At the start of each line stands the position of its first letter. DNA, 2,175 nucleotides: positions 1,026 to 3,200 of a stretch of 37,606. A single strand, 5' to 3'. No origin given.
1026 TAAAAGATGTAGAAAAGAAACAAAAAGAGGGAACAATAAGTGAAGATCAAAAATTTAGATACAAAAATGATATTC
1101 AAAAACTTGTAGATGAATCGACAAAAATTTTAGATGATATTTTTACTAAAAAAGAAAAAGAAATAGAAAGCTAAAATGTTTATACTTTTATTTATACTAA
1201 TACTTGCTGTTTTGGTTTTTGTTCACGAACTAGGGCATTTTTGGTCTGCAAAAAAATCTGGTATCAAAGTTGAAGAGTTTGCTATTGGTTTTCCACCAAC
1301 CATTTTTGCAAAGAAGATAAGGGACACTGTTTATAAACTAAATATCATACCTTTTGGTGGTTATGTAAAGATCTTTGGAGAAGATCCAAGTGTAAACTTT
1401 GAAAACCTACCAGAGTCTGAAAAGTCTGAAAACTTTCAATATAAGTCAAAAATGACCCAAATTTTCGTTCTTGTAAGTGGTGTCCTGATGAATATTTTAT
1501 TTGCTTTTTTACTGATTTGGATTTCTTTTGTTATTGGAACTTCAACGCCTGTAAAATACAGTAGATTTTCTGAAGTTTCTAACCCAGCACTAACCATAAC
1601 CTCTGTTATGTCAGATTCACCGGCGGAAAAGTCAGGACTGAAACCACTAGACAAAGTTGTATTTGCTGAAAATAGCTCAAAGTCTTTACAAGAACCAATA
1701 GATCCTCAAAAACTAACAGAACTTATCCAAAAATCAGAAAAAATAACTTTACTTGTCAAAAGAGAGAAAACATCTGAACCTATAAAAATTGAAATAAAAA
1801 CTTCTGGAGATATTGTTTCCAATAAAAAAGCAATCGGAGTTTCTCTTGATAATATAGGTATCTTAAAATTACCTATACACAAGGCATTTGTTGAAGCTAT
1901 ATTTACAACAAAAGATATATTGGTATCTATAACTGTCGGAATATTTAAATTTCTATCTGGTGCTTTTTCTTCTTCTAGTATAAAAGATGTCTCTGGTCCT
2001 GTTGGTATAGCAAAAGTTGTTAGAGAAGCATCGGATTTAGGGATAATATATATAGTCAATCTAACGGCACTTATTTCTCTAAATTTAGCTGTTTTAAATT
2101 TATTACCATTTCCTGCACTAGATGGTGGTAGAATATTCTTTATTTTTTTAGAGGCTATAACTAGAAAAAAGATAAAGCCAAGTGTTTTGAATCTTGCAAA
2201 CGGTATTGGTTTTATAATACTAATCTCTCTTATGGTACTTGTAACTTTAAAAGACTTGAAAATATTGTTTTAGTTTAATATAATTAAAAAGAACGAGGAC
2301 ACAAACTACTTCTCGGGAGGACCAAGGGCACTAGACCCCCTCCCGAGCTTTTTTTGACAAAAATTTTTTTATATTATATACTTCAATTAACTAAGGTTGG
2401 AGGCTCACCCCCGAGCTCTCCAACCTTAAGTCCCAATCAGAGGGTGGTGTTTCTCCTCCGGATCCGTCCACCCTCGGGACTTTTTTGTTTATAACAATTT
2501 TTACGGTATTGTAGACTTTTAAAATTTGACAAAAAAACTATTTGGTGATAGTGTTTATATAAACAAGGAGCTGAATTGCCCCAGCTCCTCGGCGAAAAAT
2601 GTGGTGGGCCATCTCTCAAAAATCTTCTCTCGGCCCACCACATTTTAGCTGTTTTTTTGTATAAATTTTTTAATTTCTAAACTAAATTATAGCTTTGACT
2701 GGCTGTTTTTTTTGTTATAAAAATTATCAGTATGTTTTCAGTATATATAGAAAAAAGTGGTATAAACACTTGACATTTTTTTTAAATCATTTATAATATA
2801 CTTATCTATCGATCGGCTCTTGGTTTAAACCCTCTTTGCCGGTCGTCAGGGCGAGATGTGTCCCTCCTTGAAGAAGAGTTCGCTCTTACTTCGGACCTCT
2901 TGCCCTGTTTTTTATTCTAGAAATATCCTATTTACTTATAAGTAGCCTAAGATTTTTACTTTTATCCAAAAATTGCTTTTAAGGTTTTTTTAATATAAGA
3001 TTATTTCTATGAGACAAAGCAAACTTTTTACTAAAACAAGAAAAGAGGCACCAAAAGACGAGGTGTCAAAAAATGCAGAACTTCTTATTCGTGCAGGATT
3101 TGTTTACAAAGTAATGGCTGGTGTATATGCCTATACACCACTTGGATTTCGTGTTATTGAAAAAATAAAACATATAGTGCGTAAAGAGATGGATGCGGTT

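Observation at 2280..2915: Three tandem promoter-hairpin-terminator modules (GC-rich small RNA candidates) filling the rseP-proS intergenic region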

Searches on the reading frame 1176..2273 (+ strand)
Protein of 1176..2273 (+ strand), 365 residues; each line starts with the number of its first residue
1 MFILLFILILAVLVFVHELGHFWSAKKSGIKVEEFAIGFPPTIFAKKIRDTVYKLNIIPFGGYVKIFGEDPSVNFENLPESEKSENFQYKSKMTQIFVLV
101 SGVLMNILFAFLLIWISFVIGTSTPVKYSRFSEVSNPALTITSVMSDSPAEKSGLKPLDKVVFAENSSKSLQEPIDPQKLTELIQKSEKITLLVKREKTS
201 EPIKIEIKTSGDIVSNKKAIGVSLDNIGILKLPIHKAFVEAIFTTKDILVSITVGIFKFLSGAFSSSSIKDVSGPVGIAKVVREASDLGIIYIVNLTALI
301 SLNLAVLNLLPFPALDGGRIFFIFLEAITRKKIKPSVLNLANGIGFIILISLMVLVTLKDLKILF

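Call 10: search_protein_families(library=pfam, proteins=[window:1176-2273:+])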
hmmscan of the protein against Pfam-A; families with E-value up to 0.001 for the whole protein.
window:1176-2273:+ (365 aa): 1 family
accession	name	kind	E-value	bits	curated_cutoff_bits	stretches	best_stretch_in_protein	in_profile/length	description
PF02163.28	Peptidase_M50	-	7e-60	202.5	27.2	1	6-351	2-220/221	Peptidase family M50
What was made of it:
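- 1176..2273 (+): rseP-type M50 membrane protease gene (upstream flank). Pfam Peptidase_M50, E 7e-60 (call 10)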

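Call 75: list_cluster_members(proteins=[P0001, window:1176-2273:+])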
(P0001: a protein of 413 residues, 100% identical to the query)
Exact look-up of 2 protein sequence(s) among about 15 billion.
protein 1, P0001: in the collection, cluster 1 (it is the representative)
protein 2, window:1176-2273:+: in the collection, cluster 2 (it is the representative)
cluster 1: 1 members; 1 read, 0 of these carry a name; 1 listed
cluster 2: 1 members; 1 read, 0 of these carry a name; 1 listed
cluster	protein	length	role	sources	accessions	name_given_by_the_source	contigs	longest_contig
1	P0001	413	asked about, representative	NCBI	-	-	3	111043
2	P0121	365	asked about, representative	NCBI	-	-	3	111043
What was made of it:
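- Tried and rejected: The clusters carry no names (call 75).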

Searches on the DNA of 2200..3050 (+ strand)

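Call 4: search_rna_families(source=window, start=2200, end=3050, threshold=evalue, max_evalue=10, show_alignments=3)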
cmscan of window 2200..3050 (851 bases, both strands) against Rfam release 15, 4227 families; matches with E-value up to 10: 16.
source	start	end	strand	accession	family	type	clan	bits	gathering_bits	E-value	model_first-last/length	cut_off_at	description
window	2593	2647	-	RF03210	mir-7359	Gene; miRNA;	-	30.3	90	0.0013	1-56/56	no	mir-7359 microRNA precursor family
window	2595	2649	+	RF03210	mir-7359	Gene; miRNA;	-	22.6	90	0.14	1-56/56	no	mir-7359 microRNA precursor family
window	2628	2707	-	RF00917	mir-708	Gene; miRNA;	CL00086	19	71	0.94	1-88/88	no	mir-708 microRNA precursor family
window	2532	2640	-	RF02845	Ref1C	Gene; sRNA;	-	18.9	90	5.7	1-131/131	no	Enterococcus sRNA 1C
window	2299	2431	-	RF04199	MIR6027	Gene; miRNA;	-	18.4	95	0.46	1-159/159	no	MIR6027 microRNA precursor family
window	2453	2498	-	RF02067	STnc310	Gene; sRNA;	-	18.3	40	1.2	1-61/61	no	Salmonella enterica sRNA STnc310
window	2596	2703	-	RF04184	BTnc060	Gene; sRNA;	-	18.2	228.9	3.4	1-213/213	no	Bacteroides sRNA BTnc060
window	2596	2646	-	RF03852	mir-610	Gene; miRNA;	-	17.3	90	1.4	16-60/75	no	mir-610 microRNA precursor family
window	2589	2712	+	RF01456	VrrA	Gene; antisense;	-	16.9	50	4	1-140/140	no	Vibrio regulatory RNA of OmpA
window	2596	2646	-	RF03940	MIR9563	Gene; miRNA;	-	16.8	90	4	1-127/127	no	MIR9563 microRNA precursor family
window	2558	2641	-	RF01431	snoR135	Gene; snRNA; snoRNA; HACA-box;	-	15.7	45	2.1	1-143/143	no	small nucleolar RNA snoR135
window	2578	2775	-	RF02546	LSU_trypano_mito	Gene; rRNA;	CL00112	15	60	0.99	1-561/561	no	Trypanosomatid mitochondrial large subunit ribosomal RNA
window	2317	2432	+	RF02344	ar14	Gene; sRNA;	-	13.8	58.8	5.4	1-123/123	no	Alphaproteobacterial ar14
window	2380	2439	-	RF00908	MIR529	Gene; miRNA;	-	13.2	75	8.8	1-131/131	no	MIR529 microRNA precursor family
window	2554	2599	-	RF00638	MIR159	Gene; miRNA;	-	11.5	74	9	1-196/196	no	MIR159 microRNA precursor family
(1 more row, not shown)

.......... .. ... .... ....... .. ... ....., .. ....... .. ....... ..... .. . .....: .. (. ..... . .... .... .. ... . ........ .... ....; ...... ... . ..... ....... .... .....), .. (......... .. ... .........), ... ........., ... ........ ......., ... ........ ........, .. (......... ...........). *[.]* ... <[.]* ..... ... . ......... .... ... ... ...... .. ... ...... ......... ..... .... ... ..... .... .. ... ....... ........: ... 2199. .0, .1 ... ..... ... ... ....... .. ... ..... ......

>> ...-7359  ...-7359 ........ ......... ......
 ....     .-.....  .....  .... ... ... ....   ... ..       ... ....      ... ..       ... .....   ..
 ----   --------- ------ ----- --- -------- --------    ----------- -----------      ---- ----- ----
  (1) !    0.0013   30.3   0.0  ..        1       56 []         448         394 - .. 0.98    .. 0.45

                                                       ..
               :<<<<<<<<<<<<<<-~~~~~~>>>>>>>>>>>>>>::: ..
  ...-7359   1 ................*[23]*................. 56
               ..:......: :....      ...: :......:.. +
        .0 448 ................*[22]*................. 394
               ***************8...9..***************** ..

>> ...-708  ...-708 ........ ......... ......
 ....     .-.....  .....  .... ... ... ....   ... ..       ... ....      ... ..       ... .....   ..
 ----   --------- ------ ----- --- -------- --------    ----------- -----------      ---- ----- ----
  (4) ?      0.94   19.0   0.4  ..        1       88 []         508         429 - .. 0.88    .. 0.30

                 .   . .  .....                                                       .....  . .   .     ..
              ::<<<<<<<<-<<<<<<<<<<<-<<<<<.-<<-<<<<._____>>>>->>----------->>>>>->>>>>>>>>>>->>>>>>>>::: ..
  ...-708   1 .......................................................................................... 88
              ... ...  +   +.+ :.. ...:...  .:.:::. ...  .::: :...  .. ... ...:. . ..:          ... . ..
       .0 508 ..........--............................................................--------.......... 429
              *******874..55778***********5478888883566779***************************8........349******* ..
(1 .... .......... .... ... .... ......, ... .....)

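Call 28: search_dna_similar(query=window:2274-3008:+, collection=phages, mode=distant, max_evalue=0.01)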
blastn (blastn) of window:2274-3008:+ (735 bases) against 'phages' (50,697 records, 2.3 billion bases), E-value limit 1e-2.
No match.

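Call 29: search_dna_similar(query=window:2274-3008:+, collection=plasmids, mode=distant, max_evalue=0.01)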
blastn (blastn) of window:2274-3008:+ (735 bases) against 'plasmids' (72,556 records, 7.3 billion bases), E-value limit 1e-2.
No match.
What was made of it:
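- Tried and rejected: Blastn found no match (calls 28, 29).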

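Call 65: build_rna_model(alignment_id=A3)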
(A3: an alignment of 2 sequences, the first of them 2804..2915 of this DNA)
Model R1 built from alignment A3 (2 sequences, 112 columns); structure: RNAalifold consensus.
model positions 112; base pairs 35; branch points 1; effective number of sequences 0.63; information 0.591 bits per position. Calibrated on 0.2 Mb of random sequence (short: E-values are rough).
structure used (alignment columns):
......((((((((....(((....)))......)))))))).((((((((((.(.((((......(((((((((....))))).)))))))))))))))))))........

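Call 66: search_with_rna_model(model_id=R1, sources=[window, L001, L002, L003, L004, L018, L019, L020, L021, L022], max_evalue=10)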
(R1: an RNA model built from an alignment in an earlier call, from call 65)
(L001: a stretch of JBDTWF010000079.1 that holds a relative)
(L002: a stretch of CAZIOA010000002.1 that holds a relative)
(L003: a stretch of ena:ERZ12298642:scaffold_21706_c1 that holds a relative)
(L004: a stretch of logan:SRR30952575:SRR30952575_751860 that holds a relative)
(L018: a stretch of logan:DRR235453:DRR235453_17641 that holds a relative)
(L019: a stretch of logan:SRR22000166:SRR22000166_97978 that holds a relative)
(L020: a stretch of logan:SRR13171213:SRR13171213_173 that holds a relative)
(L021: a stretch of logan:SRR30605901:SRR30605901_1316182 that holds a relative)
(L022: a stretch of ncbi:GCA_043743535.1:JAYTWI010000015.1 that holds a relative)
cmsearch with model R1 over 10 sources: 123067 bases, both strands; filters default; matches with E-value up to 10: 1.
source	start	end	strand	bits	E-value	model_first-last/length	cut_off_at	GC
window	2804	2915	+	143.2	1.7e-36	1-112/112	no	0.49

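Call 67: build_rna_model(alignment_id=A1)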
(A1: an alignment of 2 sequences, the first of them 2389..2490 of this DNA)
Model R2 built from alignment A1 (2 sequences, 102 columns); structure: RNAalifold consensus.
model positions 102; base pairs 34; branch points 1; effective number of sequences 0.59; information 0.589 bits per position. Calibrated on 0.2 Mb of random sequence (short: E-values are rough).
structure used (alignment columns):
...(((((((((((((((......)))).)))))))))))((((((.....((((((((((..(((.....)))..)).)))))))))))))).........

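Call 68: search_with_rna_model(model_id=R2, sources=[window, L001, L002, L003, L004, L018, L019, L020, L021, L022], max_evalue=10)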
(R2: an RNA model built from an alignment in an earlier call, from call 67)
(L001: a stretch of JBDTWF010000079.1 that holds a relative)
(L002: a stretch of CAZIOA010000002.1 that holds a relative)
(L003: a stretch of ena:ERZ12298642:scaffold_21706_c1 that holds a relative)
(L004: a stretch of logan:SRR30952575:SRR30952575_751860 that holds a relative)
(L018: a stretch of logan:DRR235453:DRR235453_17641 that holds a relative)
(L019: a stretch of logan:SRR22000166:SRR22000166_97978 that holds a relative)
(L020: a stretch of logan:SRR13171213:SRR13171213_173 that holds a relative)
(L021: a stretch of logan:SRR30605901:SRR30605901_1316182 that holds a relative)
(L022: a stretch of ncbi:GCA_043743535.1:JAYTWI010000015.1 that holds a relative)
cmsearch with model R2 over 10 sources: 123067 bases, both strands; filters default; matches with E-value up to 10: 2.
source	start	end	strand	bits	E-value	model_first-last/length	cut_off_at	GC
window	2389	2490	+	128.1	1e-28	1-102/102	no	0.54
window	2355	2431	-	21.7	0.0046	1-102/102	no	0.35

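Call 69: build_rna_model(alignment_id=A2)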
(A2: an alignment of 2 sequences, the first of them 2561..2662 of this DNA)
Model R3 built from alignment A2 (2 sequences, 102 columns); structure: RNAalifold consensus.
model positions 102; base pairs 27; branch points 1; effective number of sequences 0.71; information 0.589 bits per position. Calibrated on 0.2 Mb of random sequence (short: E-values are rough).
structure used (alignment columns):
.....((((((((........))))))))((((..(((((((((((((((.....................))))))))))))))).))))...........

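Call 70: search_with_rna_model(model_id=R3, sources=[window, L001, L002, L003, L004, L018, L019, L020, L021, L022], max_evalue=10)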
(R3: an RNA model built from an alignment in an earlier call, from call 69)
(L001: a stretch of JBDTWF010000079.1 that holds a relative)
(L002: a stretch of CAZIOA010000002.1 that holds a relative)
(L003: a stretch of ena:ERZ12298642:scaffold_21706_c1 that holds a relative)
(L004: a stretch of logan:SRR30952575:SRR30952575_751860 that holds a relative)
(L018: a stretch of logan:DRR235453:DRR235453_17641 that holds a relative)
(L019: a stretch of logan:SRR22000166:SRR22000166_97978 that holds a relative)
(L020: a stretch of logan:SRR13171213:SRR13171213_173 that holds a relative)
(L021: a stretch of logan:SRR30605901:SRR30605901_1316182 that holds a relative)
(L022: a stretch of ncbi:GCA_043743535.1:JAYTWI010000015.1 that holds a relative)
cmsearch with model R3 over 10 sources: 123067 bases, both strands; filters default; matches with E-value up to 10: 2.
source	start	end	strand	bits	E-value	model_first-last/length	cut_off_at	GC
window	2561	2662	+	133.3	1.9e-29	1-102/102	no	0.46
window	2596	2646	-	22.3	0.0077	36-86/102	no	0.45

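Call 82: search_rna_families(source=window, start=2383, end=2495, threshold=evalue, max_evalue=10)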
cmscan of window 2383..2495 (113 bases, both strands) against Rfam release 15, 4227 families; matches with E-value up to 10: 12.
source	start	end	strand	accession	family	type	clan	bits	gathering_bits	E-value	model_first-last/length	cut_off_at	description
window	2389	2483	+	RF01812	Pxr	Gene; sRNA;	-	21.4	80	0.035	1-109/109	no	Pxr regulatory sRNA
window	2389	2486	+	RF02232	sX13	Gene; sRNA;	-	18.2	50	0.083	1-115/115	no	Xanthomonadaceae sRNA sX13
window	2450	2487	+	RF02278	Betaproteobacteria_toxic_sRNA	Gene; sRNA;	-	17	50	0.16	1-64/64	no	Betaproteobacteria toxic small RNA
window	2390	2430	-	RF00963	mir-642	Gene; miRNA;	-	14.1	90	3.7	1-83/83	no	mir-642 microRNA precursor family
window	2440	2475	+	RF01837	toga_FSE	Cis-reg; frameshift_element;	-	14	40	2.2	1-29/29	no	togavirus ribosomal frameshift element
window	2390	2479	+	RF03386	mir-1994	Gene; miRNA;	-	12.6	47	3.8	1-66/66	no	mir-1994 microRNA precursor family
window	2440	2475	-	RF01837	toga_FSE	Cis-reg; frameshift_element;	-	12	40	7.7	1-29/29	no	togavirus ribosomal frameshift element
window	2392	2427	-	RF00455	mir-15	Gene; miRNA;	CL00085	11.7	57.3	2.9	26-63/88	no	mir-15 microRNA precursor family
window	2393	2427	-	RF02056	STnc390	Gene; sRNA;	-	10.8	50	8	26-50/60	no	Salmonella sRNA STnc390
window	2394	2457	-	RF02677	NsiR4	Gene; sRNA;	-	9.4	40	7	1-65/65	no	Nitrogen stress-induced RNA 4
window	2405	2438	+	RF02181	ST7-AS2_1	Gene; lncRNA;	-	9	80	9.2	34-72/72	no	ST7 antisense RNA 2 conserved region 1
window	2449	2484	-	RF02191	TCL6_1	Gene; lncRNA;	-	8.3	60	6.9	1-113/113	no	T-cell leukemia/lymphoma 6 conserved region 1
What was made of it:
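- Closest known: sX13. Same: The shared plan is consecutive stem-loops, with C-rich apical loops in M1, ending in a terminator (call 82).
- M1 gives weak, sub-threshold, architecture-level matches to multi-stem-loop sRNAs: sX13 at 18 bits and Pxr at 21 bits (call 82).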

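Call 83: search_rna_families(source=window, start=2798, end=3012, threshold=evalue, max_evalue=10)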
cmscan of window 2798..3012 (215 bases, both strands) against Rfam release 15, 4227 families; matches with E-value up to 10: 2.
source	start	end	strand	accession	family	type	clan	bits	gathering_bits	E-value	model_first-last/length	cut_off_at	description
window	2842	2951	+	RF01730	Termite-leu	Cis-reg;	-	17.8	51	0.15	1-78/78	no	Termite-leu RNA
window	2899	2926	-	RF00522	PreQ1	Cis-reg; riboswitch;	-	11.8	39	6.1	1-45/45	no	PreQ1 (pre queuosine) riboswitch aptamer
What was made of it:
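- On Any curated RNA family (Rfam 15, including SRP, 6S, tmRNA, RNase P, T-box, riboswitches, LhrC, RsaE): The best bacterial ones were Pxr at 21.4 against 80 bits and sX13 at 18.2 against 50 bits (calls 4, 82, 83).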

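Call 89: search_with_rna_model(model_id=R1, sources=[L023, L024, L025], max_evalue=10)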
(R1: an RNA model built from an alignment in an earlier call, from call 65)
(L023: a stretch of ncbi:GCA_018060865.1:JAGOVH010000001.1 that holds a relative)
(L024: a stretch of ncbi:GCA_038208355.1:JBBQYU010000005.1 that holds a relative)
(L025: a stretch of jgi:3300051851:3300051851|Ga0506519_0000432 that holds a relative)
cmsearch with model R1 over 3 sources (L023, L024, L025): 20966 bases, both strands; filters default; matches with E-value up to 10: 1.
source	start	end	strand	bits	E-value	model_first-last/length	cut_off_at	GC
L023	5995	6045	+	9.1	0.67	48-100/112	no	0.55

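Call 90: search_with_rna_model(model_id=R2, sources=[L023, L024, L025], max_evalue=10)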
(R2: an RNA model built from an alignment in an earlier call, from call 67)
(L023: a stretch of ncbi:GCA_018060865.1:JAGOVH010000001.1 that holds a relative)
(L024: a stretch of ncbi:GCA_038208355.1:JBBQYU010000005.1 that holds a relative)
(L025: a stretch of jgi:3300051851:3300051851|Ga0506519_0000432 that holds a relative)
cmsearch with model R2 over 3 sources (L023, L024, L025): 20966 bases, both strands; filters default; matches with E-value up to 10: 0.
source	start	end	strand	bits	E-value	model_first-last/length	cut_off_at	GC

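Call 91: search_with_rna_model(model_id=R3, sources=[L023, L024, L025], max_evalue=10)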
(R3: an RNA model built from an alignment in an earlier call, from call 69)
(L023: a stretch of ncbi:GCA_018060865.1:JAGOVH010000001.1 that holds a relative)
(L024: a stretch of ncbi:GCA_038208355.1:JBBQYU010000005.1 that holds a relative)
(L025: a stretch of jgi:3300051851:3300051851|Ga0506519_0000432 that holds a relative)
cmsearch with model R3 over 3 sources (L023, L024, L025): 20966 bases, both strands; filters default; matches with E-value up to 10: 0.
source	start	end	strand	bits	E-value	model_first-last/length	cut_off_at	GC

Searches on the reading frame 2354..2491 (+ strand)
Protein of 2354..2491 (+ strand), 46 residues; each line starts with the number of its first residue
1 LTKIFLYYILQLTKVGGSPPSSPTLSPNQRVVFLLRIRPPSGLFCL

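Call 54: search_protein_families(library=pfam, proteins=[window:2354-2491:+], max_evalue=1)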
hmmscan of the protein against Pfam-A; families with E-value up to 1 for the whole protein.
seq(46 aa): 0 families
